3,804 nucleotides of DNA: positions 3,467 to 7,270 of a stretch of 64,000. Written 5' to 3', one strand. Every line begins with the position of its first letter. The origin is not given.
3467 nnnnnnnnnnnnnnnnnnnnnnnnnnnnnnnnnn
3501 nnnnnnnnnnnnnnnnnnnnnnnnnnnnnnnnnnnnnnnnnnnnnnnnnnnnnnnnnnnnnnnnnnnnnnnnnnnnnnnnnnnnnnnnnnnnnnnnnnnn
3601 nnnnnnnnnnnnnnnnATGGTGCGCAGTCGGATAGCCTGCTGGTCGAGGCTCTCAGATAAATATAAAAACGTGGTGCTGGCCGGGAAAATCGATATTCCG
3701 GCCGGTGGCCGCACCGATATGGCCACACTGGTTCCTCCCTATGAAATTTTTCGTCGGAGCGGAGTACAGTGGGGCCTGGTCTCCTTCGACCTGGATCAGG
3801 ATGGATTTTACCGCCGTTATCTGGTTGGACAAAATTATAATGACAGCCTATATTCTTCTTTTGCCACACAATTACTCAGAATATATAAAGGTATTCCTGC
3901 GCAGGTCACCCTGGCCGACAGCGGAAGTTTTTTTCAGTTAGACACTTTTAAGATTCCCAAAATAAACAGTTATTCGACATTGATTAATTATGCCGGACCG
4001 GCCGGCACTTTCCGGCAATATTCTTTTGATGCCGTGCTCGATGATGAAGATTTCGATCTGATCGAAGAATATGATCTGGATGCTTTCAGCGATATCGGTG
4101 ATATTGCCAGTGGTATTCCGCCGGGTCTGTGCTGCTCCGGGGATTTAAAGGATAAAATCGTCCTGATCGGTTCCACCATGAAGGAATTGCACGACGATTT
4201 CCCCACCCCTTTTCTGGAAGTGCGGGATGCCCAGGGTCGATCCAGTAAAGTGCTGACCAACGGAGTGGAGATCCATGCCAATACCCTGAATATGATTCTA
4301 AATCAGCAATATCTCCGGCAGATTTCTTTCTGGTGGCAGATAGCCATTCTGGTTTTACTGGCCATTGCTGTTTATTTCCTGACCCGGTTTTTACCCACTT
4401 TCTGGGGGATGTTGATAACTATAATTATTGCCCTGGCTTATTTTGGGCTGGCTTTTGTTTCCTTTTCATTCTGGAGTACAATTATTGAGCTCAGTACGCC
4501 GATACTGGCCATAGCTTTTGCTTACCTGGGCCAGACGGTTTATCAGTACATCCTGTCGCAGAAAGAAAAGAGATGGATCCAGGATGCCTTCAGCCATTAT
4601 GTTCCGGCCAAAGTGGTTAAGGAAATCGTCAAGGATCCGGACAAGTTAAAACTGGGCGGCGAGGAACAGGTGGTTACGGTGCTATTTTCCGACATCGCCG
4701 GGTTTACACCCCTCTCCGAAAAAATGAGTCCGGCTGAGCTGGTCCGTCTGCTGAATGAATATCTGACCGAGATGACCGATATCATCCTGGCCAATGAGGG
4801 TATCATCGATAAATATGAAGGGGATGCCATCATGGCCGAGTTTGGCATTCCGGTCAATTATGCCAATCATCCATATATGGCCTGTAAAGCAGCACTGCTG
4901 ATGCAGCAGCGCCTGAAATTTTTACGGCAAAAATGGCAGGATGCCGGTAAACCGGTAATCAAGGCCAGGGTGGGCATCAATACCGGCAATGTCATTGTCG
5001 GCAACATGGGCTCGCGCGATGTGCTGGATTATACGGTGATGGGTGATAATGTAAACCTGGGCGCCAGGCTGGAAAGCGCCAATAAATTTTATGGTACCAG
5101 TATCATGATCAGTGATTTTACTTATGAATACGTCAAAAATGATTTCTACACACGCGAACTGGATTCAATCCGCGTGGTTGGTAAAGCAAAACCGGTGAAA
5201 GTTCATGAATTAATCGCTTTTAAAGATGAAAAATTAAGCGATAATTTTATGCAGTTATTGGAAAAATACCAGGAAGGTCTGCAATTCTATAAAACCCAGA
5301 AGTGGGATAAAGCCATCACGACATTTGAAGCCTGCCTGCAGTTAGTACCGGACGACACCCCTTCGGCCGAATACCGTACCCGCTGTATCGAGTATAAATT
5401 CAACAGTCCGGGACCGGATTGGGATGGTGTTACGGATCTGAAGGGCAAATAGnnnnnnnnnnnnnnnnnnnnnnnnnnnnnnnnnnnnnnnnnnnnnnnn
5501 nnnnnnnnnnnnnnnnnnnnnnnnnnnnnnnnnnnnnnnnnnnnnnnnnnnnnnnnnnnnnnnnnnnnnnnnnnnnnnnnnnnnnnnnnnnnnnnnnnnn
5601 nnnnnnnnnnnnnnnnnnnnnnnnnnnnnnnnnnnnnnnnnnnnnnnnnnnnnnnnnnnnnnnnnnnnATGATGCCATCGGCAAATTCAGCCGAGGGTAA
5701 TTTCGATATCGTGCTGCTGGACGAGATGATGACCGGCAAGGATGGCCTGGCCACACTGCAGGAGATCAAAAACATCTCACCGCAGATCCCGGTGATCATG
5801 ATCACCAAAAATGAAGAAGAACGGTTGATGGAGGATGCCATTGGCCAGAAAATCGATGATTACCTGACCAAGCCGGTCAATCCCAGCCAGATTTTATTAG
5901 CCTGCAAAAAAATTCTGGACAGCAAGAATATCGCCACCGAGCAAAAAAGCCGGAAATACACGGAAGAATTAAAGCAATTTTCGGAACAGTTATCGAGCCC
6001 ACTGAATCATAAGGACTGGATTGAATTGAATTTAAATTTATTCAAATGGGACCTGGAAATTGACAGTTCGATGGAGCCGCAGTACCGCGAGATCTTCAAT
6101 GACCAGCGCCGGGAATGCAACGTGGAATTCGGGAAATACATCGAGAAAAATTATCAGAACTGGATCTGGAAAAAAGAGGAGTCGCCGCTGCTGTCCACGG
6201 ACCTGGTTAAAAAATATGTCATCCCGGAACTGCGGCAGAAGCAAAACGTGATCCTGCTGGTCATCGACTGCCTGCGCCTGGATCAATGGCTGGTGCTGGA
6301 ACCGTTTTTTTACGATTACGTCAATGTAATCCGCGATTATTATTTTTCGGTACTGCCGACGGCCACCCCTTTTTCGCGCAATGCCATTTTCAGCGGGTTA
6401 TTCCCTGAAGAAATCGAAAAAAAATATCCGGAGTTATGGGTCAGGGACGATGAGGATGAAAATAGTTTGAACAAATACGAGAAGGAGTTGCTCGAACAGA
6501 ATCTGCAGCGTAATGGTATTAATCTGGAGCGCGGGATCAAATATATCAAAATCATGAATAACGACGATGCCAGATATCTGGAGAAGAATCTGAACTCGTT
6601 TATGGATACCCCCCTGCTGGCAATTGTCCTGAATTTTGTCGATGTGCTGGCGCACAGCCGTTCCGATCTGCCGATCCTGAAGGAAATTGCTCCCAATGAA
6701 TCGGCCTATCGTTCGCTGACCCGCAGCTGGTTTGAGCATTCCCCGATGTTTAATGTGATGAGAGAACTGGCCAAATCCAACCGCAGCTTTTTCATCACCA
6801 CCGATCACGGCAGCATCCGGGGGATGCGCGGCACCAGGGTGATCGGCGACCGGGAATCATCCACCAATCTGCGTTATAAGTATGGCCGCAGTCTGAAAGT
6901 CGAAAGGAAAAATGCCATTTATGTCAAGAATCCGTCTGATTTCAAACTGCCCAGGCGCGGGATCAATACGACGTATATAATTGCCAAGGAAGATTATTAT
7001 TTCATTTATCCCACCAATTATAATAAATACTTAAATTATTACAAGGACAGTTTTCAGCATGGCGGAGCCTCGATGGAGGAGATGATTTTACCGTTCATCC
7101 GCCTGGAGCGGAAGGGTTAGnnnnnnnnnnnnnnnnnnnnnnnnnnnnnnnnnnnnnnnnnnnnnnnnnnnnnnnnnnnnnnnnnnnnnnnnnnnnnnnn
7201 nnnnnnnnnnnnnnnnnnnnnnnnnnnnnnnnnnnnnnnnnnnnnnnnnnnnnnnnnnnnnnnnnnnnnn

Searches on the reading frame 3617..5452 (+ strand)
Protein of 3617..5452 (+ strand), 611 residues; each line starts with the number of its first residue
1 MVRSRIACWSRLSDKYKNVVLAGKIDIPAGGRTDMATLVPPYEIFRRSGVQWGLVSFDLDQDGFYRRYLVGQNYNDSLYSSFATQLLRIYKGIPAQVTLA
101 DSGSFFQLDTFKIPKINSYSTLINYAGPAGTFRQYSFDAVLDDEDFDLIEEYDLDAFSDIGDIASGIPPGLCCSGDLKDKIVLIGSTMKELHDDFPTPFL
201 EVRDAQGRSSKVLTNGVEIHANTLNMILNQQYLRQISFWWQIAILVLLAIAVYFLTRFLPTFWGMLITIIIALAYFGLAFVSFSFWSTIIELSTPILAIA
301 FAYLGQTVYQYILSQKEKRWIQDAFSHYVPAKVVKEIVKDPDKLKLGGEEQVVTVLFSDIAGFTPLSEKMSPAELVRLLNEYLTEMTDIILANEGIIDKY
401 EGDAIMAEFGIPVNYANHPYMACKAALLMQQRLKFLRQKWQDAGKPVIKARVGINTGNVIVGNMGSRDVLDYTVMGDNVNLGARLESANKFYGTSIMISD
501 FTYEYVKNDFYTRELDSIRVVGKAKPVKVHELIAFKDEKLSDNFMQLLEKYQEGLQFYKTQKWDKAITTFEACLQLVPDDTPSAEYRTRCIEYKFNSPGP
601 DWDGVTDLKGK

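Call 66: search_protein_families(library=pfam, proteins=[window:3617-5452:+], max_evalue=0.001)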
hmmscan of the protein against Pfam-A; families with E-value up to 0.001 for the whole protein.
window:3617-5452:+ (611 aa): 2 families
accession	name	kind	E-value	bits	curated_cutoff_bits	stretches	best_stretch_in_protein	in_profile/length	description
PF05226.16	CHASE2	-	1.3e-28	100.7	26.3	1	42-251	103-253/257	CHASE2 domain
PF00211.25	Guanylate_cyc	-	8.4e-26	91.1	21.9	1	351-525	7-175/183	Adenylate and Guanylate cyclase catalytic domain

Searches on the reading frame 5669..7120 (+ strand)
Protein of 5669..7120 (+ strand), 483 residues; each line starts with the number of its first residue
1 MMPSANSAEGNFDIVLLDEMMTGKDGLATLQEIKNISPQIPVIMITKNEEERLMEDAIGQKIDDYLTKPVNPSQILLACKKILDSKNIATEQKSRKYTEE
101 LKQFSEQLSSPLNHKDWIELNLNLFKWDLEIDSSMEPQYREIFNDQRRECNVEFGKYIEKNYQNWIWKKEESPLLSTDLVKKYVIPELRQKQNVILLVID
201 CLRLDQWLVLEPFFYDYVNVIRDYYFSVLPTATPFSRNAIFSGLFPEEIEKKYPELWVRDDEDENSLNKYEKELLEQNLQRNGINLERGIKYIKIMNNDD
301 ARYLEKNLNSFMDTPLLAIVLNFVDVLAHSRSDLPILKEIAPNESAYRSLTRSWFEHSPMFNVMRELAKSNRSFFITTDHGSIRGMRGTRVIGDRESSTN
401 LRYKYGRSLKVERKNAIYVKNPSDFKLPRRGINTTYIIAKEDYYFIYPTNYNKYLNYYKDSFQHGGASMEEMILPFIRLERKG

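Call 66: search_protein_families(library=pfam, proteins=[window:5669-7120:+], max_evalue=0.001)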
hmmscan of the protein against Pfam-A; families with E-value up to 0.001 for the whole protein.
window:5669-7120:+ (483 aa): 2 families
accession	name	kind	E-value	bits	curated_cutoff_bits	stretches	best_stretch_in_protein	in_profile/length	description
PF08665.17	PglZ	-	2.9e-16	60.4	25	1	193-383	2-173/179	PglZ domain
PF00072.30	Response_reg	-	1.4e-15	57.9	30.2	1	9-78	40-109/111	Response regulator receiver domain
